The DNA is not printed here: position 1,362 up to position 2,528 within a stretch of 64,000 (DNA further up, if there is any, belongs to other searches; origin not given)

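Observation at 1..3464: Edge-truncated operon: SMC-like ABC ATPase, small helical protein, coiled-coil PD-(D/E)xK protein and YbjN-like protein - candidate uncharacterised DNA-surveillance or defence module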

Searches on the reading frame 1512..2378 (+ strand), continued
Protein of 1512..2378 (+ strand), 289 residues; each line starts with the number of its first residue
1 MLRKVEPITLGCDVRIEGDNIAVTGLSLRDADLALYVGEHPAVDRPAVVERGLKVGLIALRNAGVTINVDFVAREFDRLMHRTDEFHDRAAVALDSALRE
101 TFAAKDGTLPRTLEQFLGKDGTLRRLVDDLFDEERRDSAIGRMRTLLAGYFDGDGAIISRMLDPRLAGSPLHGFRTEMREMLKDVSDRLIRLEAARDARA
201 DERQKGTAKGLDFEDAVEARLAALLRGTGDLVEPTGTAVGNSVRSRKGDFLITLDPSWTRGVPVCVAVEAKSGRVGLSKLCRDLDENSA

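Call 76: search_dna_similar(query=P0001, collection=plasmids, mode=protein, max_evalue=0.00001, max_rows=15)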
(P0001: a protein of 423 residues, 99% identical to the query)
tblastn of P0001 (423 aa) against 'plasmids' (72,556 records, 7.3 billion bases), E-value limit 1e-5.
Records with a match: 7; places in all: 7; records where one place covers at least 80% of the query: 2.
Best place of each record, by identity: <60% 7.
By first word of the organism name: Halobaculum 2; Halobiforma 1; Natrinema 1; Haloferax 1; Halosegnis 1; Salinigranum 1.
By predicted mobility (MOB-suite, as given by PLSDB): non-mobilizable 7.
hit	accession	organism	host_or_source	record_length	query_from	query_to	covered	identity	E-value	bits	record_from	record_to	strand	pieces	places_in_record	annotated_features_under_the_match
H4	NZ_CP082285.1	Halobaculum rubrum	sediment sample,sediment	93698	14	403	92%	28.4%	4e-17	92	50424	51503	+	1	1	hypothetical protein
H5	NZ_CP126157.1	Halobaculum litoreum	cell culture,sediment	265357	14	403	92%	27.8%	7e-17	91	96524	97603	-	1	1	hypothetical protein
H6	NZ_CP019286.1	Halobiforma lacisalsi AJ5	Ayakekumsalt Lake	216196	13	321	73%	28.8%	3e-21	103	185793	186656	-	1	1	restriction endonuclease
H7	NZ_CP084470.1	Natrinema salinisoli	cell culture,saline soil sediment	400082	13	321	73%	28.8%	4e-21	103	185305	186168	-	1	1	hypothetical protein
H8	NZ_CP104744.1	Haloferax lucentense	-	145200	7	299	69%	27.2%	3e-17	92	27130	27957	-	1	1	hypothetical protein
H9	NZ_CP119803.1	Halosegnis marinus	cell culture,coastal saline-alkali land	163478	20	293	65%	29.0%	1e-12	77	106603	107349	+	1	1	hypothetical protein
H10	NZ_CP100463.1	Salinigranum marinum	cell culture,Saline soil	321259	21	299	66%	25.8%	4e-16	88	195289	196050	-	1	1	hypothetical protein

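Call 77: get_annotated_region(hit=H1, flank=7000)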
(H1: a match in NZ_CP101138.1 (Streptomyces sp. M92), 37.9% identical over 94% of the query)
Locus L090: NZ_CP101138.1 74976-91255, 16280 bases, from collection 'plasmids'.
description: Streptomyces sp. M92 plasmid pM92, complete sequence
organism: Streptomyces sp. M92 (NCBI taxid 2944250)
taxonomy: Bacteria; Actinomycetota; Actinomycetes; Kitasatosporales; Streptomycetaceae; Streptomyces; Streptomyces sp. M92
host: -; source: Monoisolate,Not aplicable,Saloons Bayovar; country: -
typing (MOB-suite, as given by PLSDB): non-mobilizable
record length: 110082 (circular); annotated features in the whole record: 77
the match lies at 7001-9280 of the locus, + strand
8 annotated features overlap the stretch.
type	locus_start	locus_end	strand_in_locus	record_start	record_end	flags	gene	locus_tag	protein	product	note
CDS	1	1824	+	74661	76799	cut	-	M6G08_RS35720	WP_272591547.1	DUF6119 family protein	-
CDS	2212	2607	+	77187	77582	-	-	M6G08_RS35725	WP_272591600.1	peptidase inhibitor family I36 protein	-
CDS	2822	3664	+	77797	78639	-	-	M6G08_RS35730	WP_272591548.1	NB-ARC domain-containing protein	-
CDS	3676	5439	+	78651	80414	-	-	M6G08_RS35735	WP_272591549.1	tetratricopeptide repeat protein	-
CDS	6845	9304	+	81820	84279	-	-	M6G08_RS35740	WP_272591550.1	AAA family ATPase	GO:0006302 - double-strand break repair [Evidence IEA]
CDS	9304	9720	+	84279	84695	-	-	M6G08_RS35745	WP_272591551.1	hypothetical protein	-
CDS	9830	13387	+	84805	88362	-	-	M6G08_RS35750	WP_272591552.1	AAA family ATPase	-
CDS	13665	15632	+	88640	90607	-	-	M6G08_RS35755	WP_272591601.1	serine/threonine-protein kinase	GO:0006468 - protein phosphorylation [Evidence IEA]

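Call 78: get_annotated_region(hit=H2, flank=7000)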
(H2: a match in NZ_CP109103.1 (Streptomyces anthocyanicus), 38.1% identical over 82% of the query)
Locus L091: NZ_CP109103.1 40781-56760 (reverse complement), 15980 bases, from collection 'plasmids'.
description: Streptomyces anthocyanicus strain NBC 01777 plasmid unnamed1, complete sequence
organism: Streptomyces anthocyanicus (NCBI taxid 68174)
taxonomy: Bacteria; Actinomycetota; Actinomycetes; Kitasatosporales; Streptomycetaceae; Streptomyces; Streptomyces anthocyanicus
host: -; source: -; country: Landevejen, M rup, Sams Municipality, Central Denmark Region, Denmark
typing (MOB-suite, as given by PLSDB): conjugative; relaxase MOBF,MOBP; mating-pair formation MPF_T
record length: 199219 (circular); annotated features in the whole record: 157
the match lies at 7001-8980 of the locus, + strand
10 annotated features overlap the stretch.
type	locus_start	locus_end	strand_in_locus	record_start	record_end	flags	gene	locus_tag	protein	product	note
CDS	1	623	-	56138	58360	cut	-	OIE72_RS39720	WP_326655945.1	hypothetical protein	-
CDS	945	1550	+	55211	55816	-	-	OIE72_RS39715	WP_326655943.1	hypothetical protein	-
CDS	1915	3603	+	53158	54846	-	-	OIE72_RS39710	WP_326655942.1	DUF6119 family protein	-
CDS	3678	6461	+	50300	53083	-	-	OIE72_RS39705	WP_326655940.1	tetratricopeptide repeat protein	-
CDS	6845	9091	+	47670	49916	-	-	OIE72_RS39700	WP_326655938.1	AAA family ATPase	GO:0006302 - double-strand break repair [Evidence IEA]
CDS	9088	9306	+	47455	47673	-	-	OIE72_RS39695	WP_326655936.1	hypothetical protein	-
CDS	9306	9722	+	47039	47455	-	-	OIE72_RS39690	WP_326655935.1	hypothetical protein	-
CDS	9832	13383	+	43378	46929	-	-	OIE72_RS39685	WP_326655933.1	ATP-dependent DNA helicase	-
CDS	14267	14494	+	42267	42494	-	-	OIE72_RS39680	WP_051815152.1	hypothetical protein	-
CDS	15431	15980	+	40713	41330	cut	-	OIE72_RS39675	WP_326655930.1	hypothetical protein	-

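Call 79: get_annotated_region(hit=H4, flank=6000)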
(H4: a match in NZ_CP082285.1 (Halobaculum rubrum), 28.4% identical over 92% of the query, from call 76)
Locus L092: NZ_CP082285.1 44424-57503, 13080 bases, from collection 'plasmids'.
description: Halobaculum rubrum strain C46 plasmid unnamed1, complete sequence
organism: Halobaculum rubrum (NCBI taxid 2872158)
taxonomy: Archaea; Euryarchaeota; Halobacteria; Halobacteriales; Haloferacaceae; Halobaculum; Halobaculum rubrum
host: -; source: sediment sample,sediment; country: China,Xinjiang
typing (MOB-suite, as given by PLSDB): non-mobilizable
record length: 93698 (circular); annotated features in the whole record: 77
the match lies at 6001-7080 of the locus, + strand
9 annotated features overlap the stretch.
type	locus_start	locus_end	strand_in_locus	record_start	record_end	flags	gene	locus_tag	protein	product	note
CDS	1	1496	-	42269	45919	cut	-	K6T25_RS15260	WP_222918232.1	hypothetical protein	-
CDS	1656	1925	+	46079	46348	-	-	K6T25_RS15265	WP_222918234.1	hypothetical protein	-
CDS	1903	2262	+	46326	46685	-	-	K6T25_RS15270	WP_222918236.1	hypothetical protein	-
CDS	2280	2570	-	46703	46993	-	-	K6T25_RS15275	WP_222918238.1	hypothetical protein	-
CDS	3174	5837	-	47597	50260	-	-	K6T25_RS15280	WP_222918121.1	helix-hairpin-helix domain-containing protein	-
CDS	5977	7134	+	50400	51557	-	-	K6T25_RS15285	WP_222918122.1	hypothetical protein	-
CDS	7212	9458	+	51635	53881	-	-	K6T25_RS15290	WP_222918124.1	AAA domain-containing protein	-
CDS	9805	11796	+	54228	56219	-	-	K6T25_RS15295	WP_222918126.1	VWA domain-containing protein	-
CDS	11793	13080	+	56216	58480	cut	-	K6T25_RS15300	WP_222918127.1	MBL fold metallo-hydrolase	-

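Call 80: get_annotated_region(hit=H6, flank=6000)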
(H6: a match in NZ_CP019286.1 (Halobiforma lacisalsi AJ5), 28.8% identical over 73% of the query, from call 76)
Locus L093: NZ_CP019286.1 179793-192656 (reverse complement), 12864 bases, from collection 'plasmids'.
description: Halobiforma lacisalsi AJ5 plasmid pHLAJ5I, complete sequence
organism: Halobiforma lacisalsi AJ5 (NCBI taxid 358396)
taxonomy: Archaea; Euryarchaeota; Halobacteria; Halobacteriales; Natrialbaceae; Halobiforma; Halobiforma lacisalsi; Halobiforma lacisalsi AJ5
host: -; source: Ayakekumsalt Lake; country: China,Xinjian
typing (MOB-suite, as given by PLSDB): non-mobilizable; mating-pair formation MPF_T
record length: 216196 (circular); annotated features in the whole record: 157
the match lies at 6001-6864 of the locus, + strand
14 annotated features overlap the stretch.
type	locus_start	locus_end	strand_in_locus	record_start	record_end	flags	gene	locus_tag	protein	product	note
CDS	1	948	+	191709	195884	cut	-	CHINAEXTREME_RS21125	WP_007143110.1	ATP-binding protein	-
CDS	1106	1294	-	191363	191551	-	-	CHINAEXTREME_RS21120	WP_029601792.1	hypothetical protein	-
CDS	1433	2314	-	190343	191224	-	-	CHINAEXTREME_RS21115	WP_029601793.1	hypothetical protein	-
CDS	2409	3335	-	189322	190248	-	-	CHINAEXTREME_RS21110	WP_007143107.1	transcription initiation factor IIB family protein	-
CDS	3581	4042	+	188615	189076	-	-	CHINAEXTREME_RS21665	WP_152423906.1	hypothetical protein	-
CDS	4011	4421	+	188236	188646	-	-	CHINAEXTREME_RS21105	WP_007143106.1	hypothetical protein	-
CDS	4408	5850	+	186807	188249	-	-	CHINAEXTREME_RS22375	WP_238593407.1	hypothetical protein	-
CDS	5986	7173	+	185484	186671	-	-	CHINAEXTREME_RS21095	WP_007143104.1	restriction endonuclease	-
CDS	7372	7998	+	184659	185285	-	-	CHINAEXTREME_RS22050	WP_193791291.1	hypothetical protein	-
CDS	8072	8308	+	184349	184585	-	-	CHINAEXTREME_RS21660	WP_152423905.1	hypothetical protein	-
CDS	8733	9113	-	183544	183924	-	-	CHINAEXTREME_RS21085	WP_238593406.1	TFIIB-type zinc ribbon-containing protein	-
CDS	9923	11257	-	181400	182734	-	-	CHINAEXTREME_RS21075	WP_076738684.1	IS4 family transposase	-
CDS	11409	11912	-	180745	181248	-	-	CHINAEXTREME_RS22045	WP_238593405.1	winged helix-turn-helix domain-containing protein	-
CDS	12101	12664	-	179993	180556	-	-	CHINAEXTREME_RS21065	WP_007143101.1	hypothetical protein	-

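Call 82: search_protein_families(library=pfam, proteins=[L092:7212-9455:+, L092:5977-7131:+, L093:5986-7170:+, L093:4408-5847:+, L093:7372-7995:+, L090:9304-9717:+, L090:9830-13384:+, L092:3174-5834:-], max_evalue=0.01)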
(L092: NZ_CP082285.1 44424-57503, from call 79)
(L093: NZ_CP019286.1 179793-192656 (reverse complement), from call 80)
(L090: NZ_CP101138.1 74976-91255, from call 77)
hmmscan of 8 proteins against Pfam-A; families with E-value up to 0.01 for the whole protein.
L092:7212-9455:+ (748 aa): 11 families
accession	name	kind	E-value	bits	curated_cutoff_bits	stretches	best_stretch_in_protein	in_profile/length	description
PF13087.12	AAA_12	-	3.5e-45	154.4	27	1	520-706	1-193/195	AAA domain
PF13086.12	AAA_11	-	1.5e-37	130.2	27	2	341-404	1-71/257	AAA domain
PF13604.12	AAA_30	-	7.7e-15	55.6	27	1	341-509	1-131/191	AAA domain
PF13245.12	AAA_19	-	1.6e-10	41.7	25.1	1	346-509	1-132/134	AAA domain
PF01443.25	Viral_helicase1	-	8.6e-08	32.7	21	1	467-524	54-115/228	Viral superfamily 1 RNA helicase core domain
PF09848.15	SLFN-g3_helicase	-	0.0003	20.6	24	1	359-554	3-167/354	Schlafen group 3, DNA/RNA helicase domain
PF04851.21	ResIII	-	0.00079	19.8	22.5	1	342-479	4-134/164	Type III restriction enzyme, res subunit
PF13538.12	UvrD_C_2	-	0.00092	19.5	27.4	0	648-704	2-52/52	UvrD-like helicase C-terminal domain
PF13191.12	AAA_16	-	0.0012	19.8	32.6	1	358-483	25-145/167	AAA ATPase domain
PF13401.12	AAA_22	-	0.0017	19.1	27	1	358-479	6-93/130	AAA domain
PF13479.12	AAA_24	-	0.0074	16.6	27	0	360-482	5-76/195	AAA domain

L092:5977-7131:+ (385 aa): 1 family
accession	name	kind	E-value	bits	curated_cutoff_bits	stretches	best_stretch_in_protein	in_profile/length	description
PF04471.18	Mrr_cat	-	0.00088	19.8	21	1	174-261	5-85/115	Restriction endonuclease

L093:5986-7170:+ (395 aa): 4 families
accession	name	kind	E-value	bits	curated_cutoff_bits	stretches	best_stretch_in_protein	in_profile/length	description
PF04471.18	Mrr_cat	-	0.00099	19.7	21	1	185-272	6-86/115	Restriction endonuclease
PF04513.17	Baculo_PEP_C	-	0.0014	19.1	38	0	332-391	39-96/140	Baculovirus polyhedron envelope protein, PEP, C terminus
PF12699.13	phiKZ_IP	-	0.0074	16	27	0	325-392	285-359/387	phiKZ-like phage internal head proteins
PF01442.23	Apolipoprotein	-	0.0088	16.2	90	0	332-392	38-100/190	Apolipoprotein A1/A4/E domain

L093:4408-5847:+ (480 aa): 1 family
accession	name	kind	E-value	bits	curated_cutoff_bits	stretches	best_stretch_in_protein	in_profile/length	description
PF06508.19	QueC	-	1.3e-06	28.5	22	1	231-357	98-207/210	Queuosine biosynthesis protein QueC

L093:7372-7995:+ (208 aa): 0 families

L090:9304-9717:+ (138 aa): 0 families

L090:9830-13384:+ (1185 aa): 8 families
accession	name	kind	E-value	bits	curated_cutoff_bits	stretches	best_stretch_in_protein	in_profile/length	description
PF00580.27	UvrD-helicase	-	6.3e-11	42.9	23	2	517-562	206-251/271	UvrD/REP helicase N-terminal domain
PF13245.12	AAA_19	-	5.7e-08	33.5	25.1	1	248-293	9-52/134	AAA domain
PF13538.12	UvrD_C_2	-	4.9e-06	26.8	27.4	1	700-741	9-51/52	UvrD-like helicase C-terminal domain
PF02562.22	PhoH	-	2e-05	24.7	27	1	526-592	122-189/205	PhoH-like protein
PF01443.25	Viral_helicase1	-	0.001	19.3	21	0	692-742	178-227/228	Viral superfamily 1 RNA helicase core domain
PF09848.15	SLFN-g3_helicase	-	0.0017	18.2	24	1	252-274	3-25/354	Schlafen group 3, DNA/RNA helicase domain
PF13604.12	AAA_30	-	0.0035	17.5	27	0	243-266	11-34/191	AAA domain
PF13401.12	AAA_22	-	0.007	17.1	27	0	512-548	71-109/130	AAA domain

L092:3174-5834:- (886 aa): 4 families
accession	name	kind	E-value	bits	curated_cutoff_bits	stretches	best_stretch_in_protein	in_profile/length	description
PF14520.12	HHH_5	-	3e-11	44.1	27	1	745-776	25-56/57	Helix-hairpin-helix domain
PF13173.12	AAA_14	-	1e-09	38.9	27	1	150-247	26-107/129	AAA domain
PF13191.12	AAA_16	-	0.00046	21.2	32.6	1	71-232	24-163/167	AAA ATPase domain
PF01637.24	ATPase_2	-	0.004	17.4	33.2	1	65-100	14-49/225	ATPase domain predominantly from Archaea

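Call 89: search_protein_families(library=pfam, proteins=[L022:259-1143:+, L022:2799-3707:+, L022:3728-4657:-, L022:4354-4860:-, L022:4680-5141:-, L022:5693-9100:+, L022:9100-9951:+, L022:9129-10187:+], max_evalue=0.001)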
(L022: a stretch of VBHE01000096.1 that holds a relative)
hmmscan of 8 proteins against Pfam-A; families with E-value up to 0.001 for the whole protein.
L022:259-1143:+ (295 aa): 1 family
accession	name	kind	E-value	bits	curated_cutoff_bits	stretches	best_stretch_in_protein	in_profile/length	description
PF20208.3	ARPP-1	-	5.7e-20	72.3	27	1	174-291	177-297/297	ARG and Rhodanese-Phosphatase-superfamily-associated Protein domain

L022:2799-3707:+ (303 aa): 1 family
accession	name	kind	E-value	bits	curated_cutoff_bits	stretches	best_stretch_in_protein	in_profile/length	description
PF03747.19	ADP_ribosyl_GH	-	9.2e-63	213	26.2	1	11-267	1-283/287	ADP-ribosylglycohydrolase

L022:3728-4657:- (310 aa): 1 family
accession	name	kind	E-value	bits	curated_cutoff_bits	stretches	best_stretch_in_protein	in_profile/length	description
PF13328.12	HD_4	-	2.6e-07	30.9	27.2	1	162-225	55-127/156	HD domain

L022:4354-4860:- (169 aa): 0 families

L022:4680-5141:- (154 aa): 1 family
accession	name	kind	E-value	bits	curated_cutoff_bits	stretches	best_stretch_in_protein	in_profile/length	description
PF22552.1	TY-Chap3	-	3e-07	31.6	27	1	50-123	8-79/117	T3SS (YopN, CesT) and YbjN peptide-binding chaperone 3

L022:5693-9100:+ (1136 aa): 8 families
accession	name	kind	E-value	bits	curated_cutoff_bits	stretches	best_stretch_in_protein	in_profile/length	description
PF13482.12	RNase_H_2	-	4.8e-27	95.4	22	1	320-497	1-164/165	RNase_H superfamily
PF13087.12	AAA_12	-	1.1e-24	87.6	27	1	905-1098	3-193/195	AAA domain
PF13086.12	AAA_11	-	4.1e-14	53.4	27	2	831-892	187-251/257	AAA domain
PF13604.12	AAA_30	-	4.2e-11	43.4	27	1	741-893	15-130/191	AAA domain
PF13245.12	AAA_19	-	6.5e-08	33.3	25.1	1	742-891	9-129/134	AAA domain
PF05127.21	NAT10_TcmA_helicase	-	0.00015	22.1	22.7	1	750-884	3-118/176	RNA cytidine acetyltransferase NAT10/TcmA, helicase domain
PF13538.12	UvrD_C_2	-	0.00015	22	27.4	1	1041-1096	2-52/52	UvrD-like helicase C-terminal domain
PF01443.25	Viral_helicase1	-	0.00029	21.1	21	0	856-893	60-99/228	Viral superfamily 1 RNA helicase core domain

L022:9100-9951:+ (284 aa): 0 families

L022:9129-10187:+ (353 aa): 0 families

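Call 92: find_encoding_contigs(protein=P0069, flank=8000, max_places=1)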
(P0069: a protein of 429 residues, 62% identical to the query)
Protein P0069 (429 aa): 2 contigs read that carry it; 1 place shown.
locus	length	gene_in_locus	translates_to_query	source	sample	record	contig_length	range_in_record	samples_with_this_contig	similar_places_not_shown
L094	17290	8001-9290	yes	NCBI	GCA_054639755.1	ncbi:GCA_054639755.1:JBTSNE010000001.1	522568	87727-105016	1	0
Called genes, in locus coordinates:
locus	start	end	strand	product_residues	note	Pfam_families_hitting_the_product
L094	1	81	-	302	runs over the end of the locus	PF02569:Pantoate_ligase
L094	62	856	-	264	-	PF02548:Pantoate_transf, PF13714:PEP_mutase (weak)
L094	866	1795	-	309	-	PF10727:Rossmann-like (weak), PF03446:NAD_binding_2 (weak), PF03807:F420_oxidored, PF10728:DUF2520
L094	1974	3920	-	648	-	PF00004:AAA, PF07728:AAA_5 (weak), PF17862:AAA_lid_3, PF01434:Peptidase_M41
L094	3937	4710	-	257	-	PF01171:ATP_bind_3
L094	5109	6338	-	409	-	PF02720:DUF222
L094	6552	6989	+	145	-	-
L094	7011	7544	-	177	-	PF11349:DUF3151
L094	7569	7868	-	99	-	PF08279:HTH_11 (faint)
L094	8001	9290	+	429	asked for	-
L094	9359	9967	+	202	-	-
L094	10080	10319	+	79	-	-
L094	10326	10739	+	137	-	PF01850:PIN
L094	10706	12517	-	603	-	-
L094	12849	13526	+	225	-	PF04250:DUF429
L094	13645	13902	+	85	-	PF01850:PIN (weak)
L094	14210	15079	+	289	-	PF02182:SAD_SRA, PF13391:HNH_2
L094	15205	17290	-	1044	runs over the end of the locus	PF00133:tRNA-synt_1, PF09334:tRNA-synt_1g (weak), PF08264:Anticodon_1, PF19302:DUF5915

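Call 93: find_encoding_contigs(protein=P0071, flank=8000, max_places=1)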
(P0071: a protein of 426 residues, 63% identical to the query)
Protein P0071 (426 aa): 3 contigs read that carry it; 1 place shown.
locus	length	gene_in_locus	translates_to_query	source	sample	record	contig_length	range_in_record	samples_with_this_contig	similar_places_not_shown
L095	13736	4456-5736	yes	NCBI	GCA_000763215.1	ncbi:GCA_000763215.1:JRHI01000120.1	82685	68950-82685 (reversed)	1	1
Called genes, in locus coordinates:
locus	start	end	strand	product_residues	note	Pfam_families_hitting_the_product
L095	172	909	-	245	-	-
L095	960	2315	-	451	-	PF13280:WYL (weak), PF25583:WCX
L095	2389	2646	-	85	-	-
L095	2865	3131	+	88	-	-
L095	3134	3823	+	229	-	-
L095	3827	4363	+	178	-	PF00782:DSPc, PF00102:Y_phosphatase (weak)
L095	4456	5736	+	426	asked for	-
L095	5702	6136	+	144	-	-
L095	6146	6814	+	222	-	-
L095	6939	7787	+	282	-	PF22552:TY-Chap3 (weak), PF10722:YbjN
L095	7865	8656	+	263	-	PF13328:HD_4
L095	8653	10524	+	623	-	PF13482:RNase_H_2 (weak)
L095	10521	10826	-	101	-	-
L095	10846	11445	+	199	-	-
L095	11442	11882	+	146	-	-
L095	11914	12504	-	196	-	PF04250:DUF429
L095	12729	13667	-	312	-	PF02423:OCD_Mu_crystall, PF01488:Shikimate_DH (weak)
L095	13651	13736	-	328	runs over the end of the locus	PF12146:Hydrolase_4, PF00561:Abhydrolase_1, PF12697:Abhydrolase_6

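Call 94: find_encoding_contigs(protein=P0079, flank=8000, max_places=1)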
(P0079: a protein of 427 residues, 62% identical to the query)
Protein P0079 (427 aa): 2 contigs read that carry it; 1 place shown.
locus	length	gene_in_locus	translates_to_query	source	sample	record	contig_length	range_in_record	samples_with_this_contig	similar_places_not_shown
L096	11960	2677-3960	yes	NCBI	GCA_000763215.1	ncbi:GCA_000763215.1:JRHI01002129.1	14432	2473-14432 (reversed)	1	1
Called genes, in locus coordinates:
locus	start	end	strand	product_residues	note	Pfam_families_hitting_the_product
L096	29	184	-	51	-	-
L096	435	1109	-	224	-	PF00929:RNase_T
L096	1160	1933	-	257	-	-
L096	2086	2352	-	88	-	-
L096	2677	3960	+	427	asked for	-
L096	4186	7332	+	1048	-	PF13091:PLDc_2, PF00270:DEAD (weak), PF04851:ResIII, PF18766:SWI2_SNF2, PF00271:Helicase_C, PF11907:DUF3427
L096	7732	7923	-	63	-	PF00925:GTP_cyclohydro2 (weak)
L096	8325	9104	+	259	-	-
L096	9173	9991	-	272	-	PF13604:AAA_30 (weak), PF09848:SLFN-g3_helicase (weak), PF13401:AAA_22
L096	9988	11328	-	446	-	PF13683:rve_3 (faint), PF13565:HTH_32, PF00665:rve, PF09299:Mu-transpos_C, PF22483:Mu-transpos_C_2 (weak)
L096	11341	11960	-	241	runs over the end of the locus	-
